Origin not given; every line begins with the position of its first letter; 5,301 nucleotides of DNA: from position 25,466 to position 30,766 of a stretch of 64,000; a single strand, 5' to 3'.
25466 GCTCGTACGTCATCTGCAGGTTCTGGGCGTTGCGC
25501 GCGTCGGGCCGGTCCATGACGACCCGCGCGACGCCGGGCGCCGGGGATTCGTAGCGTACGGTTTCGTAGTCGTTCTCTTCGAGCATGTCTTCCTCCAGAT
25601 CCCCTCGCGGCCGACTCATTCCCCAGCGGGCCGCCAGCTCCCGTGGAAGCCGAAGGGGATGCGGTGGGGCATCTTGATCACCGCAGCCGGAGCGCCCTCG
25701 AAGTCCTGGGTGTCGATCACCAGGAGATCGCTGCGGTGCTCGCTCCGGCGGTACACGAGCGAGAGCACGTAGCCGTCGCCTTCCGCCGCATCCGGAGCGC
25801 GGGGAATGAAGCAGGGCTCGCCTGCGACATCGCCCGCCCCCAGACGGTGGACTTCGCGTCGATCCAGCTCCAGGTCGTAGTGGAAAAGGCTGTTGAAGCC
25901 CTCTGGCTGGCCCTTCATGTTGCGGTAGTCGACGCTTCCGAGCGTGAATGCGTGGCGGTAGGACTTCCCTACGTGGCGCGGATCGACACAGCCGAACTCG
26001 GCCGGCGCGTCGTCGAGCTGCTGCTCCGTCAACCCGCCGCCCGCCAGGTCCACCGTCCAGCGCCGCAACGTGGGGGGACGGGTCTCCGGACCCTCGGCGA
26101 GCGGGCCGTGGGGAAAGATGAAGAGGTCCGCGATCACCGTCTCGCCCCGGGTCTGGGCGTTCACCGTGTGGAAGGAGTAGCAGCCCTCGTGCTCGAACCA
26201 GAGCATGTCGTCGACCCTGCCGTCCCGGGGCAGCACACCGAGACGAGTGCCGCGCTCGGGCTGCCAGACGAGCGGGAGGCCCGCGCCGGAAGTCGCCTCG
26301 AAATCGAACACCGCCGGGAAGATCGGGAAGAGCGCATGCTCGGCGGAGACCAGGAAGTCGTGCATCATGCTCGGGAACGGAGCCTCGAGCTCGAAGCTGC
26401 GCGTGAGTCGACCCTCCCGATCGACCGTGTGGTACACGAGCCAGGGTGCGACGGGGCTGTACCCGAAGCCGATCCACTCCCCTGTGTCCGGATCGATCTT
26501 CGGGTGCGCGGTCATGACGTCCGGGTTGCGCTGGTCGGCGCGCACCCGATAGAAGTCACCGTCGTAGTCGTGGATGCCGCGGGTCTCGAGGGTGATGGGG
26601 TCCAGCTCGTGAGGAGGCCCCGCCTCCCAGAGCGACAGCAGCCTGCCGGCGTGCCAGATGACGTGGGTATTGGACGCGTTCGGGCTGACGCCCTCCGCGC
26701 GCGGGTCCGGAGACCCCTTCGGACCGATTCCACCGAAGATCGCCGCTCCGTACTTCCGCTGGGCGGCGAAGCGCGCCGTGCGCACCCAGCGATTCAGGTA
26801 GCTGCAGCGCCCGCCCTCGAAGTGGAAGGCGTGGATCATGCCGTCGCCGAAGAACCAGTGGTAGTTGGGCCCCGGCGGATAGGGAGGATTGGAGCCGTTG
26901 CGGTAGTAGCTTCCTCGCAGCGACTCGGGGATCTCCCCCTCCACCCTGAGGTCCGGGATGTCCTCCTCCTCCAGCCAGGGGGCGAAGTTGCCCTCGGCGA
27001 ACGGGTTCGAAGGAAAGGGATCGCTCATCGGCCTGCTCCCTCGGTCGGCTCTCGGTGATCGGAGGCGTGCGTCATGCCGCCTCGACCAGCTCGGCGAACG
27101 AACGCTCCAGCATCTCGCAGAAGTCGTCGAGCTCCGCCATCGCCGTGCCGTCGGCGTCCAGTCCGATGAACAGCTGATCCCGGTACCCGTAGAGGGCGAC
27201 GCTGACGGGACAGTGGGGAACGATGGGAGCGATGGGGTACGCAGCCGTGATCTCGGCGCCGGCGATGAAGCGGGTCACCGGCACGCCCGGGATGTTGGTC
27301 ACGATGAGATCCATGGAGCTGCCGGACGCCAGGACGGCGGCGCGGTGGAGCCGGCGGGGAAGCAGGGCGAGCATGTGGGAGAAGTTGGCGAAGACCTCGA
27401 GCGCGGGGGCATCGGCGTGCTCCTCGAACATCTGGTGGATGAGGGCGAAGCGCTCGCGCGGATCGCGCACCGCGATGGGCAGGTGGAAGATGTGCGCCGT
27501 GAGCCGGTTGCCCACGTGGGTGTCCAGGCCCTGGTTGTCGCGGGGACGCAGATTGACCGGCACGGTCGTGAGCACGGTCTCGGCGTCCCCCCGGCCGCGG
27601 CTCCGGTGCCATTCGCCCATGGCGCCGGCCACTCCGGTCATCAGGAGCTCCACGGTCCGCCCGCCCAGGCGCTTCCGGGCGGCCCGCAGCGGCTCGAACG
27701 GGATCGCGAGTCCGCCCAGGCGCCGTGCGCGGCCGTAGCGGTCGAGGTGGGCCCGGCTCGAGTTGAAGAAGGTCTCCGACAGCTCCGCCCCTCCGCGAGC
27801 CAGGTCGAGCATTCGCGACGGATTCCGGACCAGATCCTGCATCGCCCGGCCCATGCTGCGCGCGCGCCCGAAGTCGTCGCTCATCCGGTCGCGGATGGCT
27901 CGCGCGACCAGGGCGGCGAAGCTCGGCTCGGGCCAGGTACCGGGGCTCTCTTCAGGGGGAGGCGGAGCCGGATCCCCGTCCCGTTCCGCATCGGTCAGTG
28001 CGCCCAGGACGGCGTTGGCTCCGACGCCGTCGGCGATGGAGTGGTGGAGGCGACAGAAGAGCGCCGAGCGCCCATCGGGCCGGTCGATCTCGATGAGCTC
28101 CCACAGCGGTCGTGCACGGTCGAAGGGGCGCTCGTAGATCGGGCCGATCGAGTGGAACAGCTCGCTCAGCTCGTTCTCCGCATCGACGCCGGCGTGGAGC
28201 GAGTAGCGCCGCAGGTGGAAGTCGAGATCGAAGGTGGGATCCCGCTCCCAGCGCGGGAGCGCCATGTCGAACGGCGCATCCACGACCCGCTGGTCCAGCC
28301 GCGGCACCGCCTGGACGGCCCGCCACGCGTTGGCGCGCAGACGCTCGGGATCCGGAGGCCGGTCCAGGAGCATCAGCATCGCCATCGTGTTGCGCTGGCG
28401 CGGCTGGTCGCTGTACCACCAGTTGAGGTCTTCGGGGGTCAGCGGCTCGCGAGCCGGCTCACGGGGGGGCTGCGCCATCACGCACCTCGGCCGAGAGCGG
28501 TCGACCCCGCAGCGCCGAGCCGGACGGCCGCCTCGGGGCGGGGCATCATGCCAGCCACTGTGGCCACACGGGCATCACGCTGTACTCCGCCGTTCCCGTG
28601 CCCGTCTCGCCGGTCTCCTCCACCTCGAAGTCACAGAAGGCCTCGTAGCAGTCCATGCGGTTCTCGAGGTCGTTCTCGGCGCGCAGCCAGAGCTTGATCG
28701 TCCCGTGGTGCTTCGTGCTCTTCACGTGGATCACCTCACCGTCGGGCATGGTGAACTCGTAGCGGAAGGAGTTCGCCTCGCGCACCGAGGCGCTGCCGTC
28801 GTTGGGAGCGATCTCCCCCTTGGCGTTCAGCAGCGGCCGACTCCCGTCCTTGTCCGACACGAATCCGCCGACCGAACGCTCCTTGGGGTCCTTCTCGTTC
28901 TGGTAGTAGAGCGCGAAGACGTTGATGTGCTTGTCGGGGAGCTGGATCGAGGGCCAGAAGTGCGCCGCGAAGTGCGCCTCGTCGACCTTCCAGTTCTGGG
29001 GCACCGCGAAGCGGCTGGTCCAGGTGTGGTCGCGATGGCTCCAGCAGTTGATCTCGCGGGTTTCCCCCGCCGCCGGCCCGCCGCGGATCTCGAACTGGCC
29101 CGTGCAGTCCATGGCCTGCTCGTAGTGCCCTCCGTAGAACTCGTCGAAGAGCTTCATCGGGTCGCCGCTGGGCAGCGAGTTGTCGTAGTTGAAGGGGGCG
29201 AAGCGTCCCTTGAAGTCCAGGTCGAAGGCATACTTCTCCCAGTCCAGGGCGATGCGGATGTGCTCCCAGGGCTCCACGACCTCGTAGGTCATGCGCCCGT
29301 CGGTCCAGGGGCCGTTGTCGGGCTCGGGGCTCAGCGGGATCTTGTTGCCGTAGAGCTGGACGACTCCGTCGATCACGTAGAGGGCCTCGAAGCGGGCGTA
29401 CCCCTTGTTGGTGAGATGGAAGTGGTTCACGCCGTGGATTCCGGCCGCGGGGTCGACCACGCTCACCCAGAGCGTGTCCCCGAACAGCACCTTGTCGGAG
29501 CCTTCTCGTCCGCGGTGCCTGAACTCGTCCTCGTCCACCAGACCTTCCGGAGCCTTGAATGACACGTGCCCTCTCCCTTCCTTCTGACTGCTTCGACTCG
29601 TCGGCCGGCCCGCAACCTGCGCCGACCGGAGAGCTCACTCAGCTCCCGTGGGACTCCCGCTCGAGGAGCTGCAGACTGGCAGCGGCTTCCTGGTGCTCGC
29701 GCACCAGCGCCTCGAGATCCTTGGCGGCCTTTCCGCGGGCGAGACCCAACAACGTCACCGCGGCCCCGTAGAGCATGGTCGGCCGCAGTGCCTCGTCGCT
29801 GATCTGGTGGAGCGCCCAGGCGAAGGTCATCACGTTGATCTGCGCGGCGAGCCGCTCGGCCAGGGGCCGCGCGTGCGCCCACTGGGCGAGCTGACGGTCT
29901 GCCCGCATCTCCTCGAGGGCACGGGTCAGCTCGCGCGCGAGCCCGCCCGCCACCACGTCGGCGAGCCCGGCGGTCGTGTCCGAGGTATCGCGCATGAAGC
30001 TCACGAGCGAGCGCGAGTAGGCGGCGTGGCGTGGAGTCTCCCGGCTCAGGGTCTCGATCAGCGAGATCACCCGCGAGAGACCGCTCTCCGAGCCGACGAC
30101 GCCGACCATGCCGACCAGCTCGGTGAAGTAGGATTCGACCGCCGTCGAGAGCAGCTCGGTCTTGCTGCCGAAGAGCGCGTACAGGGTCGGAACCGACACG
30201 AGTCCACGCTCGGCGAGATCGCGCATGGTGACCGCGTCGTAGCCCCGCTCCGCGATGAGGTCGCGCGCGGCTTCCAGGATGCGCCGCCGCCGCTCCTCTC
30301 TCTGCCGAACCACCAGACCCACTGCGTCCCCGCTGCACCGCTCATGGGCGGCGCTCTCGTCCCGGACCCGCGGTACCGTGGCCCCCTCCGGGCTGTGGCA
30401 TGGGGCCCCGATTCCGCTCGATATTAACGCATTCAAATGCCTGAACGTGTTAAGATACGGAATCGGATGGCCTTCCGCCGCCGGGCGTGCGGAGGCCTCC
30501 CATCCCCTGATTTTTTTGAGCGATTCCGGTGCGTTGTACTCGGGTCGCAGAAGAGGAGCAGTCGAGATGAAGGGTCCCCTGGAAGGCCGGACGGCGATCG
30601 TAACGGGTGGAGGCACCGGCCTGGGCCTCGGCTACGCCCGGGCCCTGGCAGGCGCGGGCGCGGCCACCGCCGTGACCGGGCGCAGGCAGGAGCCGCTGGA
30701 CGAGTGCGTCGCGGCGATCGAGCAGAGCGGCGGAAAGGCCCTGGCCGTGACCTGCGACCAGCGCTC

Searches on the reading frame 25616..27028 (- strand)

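Call 83: search_protein_families(library=pfam, proteins=[window:25616-27028:-], max_evalue=0.0001)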
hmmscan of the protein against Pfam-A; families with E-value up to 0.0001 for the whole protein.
window:25616-27028:- (470 aa): 1 family
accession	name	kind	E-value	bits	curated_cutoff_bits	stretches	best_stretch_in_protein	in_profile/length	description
PF03055.21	RPE65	-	1.8e-129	433.3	27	1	15-467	1-469/469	Retinal pigment epithelial membrane protein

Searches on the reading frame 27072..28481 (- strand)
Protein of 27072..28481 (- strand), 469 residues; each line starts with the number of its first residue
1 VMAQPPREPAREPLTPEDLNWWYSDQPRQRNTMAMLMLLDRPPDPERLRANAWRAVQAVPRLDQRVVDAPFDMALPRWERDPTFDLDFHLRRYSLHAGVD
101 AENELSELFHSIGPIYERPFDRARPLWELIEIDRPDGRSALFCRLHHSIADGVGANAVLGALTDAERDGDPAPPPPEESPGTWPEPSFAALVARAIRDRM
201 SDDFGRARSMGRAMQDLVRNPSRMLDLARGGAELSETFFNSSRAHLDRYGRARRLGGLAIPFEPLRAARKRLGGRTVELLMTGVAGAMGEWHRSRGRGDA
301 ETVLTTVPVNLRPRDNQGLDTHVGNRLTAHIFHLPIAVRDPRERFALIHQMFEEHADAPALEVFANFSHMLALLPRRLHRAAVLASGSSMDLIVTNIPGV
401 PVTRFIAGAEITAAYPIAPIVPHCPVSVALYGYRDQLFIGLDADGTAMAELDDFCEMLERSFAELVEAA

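Call 83: search_protein_families(library=pfam, proteins=[window:27072-28481:-], max_evalue=0.0001)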
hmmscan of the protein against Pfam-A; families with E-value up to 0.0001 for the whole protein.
window:27072-28481:- (469 aa): 2 families
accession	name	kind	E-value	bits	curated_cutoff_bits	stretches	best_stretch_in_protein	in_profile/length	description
PF03007.21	WS_DGAT_cat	-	3.6e-35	122.5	23.6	1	14-274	1-257/263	Wax ester synthase/diacylglycerol acyltransferase catalytic domain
PF06974.18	WS_DGAT_C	-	2.4e-17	63.8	20.7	1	324-465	2-144/145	WS/DGAT C-terminal domain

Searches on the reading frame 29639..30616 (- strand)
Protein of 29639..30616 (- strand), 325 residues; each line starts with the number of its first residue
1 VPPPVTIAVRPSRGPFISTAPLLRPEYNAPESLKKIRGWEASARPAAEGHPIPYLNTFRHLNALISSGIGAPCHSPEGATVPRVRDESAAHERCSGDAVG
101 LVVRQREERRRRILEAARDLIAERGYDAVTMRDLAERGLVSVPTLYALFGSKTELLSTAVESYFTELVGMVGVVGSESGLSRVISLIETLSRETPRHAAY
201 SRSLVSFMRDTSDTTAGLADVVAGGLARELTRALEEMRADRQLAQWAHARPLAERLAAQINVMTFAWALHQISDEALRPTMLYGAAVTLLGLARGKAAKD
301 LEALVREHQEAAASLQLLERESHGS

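Call 83: search_protein_families(library=pfam, proteins=[window:29639-30616:-], max_evalue=0.0001)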
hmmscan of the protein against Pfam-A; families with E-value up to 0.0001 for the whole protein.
window:29639-30616:- (325 aa): 1 family
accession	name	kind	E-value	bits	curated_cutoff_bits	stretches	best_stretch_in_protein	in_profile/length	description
PF00440.29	TetR_N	-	1.7e-15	57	24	1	113-156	1-44/47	Bacterial regulatory proteins, tetR family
